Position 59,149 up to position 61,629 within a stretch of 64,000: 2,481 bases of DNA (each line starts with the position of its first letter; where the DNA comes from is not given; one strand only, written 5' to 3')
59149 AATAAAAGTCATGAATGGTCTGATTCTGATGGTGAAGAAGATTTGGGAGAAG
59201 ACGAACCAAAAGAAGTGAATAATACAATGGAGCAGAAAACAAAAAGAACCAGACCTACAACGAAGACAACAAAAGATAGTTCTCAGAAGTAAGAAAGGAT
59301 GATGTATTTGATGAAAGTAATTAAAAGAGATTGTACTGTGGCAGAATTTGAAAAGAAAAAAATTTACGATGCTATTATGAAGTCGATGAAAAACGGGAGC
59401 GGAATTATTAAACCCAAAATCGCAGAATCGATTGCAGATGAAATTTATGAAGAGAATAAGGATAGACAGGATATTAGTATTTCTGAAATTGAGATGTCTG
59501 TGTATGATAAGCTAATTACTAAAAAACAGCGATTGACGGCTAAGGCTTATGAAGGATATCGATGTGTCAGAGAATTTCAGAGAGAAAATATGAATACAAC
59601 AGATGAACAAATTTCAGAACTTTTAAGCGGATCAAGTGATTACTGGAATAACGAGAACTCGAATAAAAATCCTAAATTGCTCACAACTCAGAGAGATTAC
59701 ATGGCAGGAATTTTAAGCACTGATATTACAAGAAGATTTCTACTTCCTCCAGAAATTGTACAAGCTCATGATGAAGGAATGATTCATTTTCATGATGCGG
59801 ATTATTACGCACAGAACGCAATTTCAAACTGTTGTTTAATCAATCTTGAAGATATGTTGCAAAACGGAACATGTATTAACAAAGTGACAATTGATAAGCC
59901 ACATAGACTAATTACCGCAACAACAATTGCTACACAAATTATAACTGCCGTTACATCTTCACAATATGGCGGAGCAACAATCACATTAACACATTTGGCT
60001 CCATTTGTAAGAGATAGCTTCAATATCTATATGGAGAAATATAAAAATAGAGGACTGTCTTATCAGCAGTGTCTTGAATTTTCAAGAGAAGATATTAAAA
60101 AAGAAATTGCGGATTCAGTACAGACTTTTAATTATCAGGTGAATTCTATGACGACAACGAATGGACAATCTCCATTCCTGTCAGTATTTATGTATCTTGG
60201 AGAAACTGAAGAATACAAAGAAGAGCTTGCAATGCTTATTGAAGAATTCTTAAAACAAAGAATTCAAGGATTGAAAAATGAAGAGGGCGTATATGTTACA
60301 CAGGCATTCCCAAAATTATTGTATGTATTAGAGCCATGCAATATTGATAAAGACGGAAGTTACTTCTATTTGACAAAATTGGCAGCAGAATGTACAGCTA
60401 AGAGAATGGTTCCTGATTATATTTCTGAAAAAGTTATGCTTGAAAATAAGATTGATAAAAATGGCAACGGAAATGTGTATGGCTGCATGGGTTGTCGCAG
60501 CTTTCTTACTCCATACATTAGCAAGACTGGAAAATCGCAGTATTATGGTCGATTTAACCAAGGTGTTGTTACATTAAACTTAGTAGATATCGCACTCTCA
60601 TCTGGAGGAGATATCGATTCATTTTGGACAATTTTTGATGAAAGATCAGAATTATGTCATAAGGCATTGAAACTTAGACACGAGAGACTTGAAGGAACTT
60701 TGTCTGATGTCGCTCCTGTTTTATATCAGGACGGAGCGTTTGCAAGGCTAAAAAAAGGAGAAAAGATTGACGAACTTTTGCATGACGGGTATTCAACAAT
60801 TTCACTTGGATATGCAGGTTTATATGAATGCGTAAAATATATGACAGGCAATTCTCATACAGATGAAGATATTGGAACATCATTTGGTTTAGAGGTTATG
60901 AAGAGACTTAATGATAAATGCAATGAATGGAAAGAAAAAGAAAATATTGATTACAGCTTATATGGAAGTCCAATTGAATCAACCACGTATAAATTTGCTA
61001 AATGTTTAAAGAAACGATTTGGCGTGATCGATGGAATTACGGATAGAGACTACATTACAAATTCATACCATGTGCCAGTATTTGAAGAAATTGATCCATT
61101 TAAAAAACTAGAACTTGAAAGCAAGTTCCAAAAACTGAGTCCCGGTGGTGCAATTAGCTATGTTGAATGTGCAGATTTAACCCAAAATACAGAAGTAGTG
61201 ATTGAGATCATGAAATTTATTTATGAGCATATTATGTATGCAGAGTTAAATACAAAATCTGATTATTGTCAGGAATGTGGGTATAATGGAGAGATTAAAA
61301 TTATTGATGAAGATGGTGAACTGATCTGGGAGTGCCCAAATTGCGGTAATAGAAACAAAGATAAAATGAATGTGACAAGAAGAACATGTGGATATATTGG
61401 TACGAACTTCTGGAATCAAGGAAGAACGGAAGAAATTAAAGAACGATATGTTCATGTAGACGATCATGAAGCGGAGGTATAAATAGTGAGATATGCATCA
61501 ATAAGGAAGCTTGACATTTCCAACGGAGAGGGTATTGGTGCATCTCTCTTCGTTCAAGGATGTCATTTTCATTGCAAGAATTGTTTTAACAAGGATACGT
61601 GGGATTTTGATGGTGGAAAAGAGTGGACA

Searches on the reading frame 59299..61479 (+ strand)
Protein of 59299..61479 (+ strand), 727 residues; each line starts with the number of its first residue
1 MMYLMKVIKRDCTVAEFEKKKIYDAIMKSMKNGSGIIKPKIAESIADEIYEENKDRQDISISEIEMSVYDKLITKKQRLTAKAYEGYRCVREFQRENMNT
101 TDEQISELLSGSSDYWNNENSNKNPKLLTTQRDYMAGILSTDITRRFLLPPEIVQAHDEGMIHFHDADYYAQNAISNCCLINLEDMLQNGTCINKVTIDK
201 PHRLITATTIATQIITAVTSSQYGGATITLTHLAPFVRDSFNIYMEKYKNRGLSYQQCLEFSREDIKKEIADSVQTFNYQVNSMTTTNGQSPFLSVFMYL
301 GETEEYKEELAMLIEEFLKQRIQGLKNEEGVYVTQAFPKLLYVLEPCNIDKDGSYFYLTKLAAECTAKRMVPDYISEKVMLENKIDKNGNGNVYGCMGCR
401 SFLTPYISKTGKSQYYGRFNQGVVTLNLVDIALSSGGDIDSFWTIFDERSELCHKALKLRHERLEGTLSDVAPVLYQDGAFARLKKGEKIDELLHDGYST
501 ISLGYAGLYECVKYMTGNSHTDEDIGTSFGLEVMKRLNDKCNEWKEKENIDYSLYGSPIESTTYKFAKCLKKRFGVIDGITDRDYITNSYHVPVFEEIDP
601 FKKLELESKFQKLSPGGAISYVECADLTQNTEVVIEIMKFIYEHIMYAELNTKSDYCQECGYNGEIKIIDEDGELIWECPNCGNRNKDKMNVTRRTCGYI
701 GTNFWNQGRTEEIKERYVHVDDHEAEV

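Call 66: search_protein_families(library=phrogs, proteins=[window:59299-61479:+], max_evalue=0.00001)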
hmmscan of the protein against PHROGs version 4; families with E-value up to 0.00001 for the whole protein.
window:59299-61479:+ (727 aa): 4 families
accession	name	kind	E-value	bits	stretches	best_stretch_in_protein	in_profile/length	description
phrog_487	-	moron, auxiliary metabolic gene and host takeover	9.7e-204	679.6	1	4-722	3-715/718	NrdD-like anaerobic ribonucleotide reductase large subunit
phrog_4218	-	DNA, RNA and nucleotide metabolism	1.2e-99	334.6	1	396-719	10-332/333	anaerobic ribonucleoside reductase large subunit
phrog_26446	-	DNA, RNA and nucleotide metabolism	2.6e-32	112.8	2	552-666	227-348/761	anaerobic ribonucleoside reductase large subunit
phrog_29160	-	DNA, RNA and nucleotide metabolism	4.2e-27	96.3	1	560-719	3-155/158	anaerobic ribonucleoside reductase large subunit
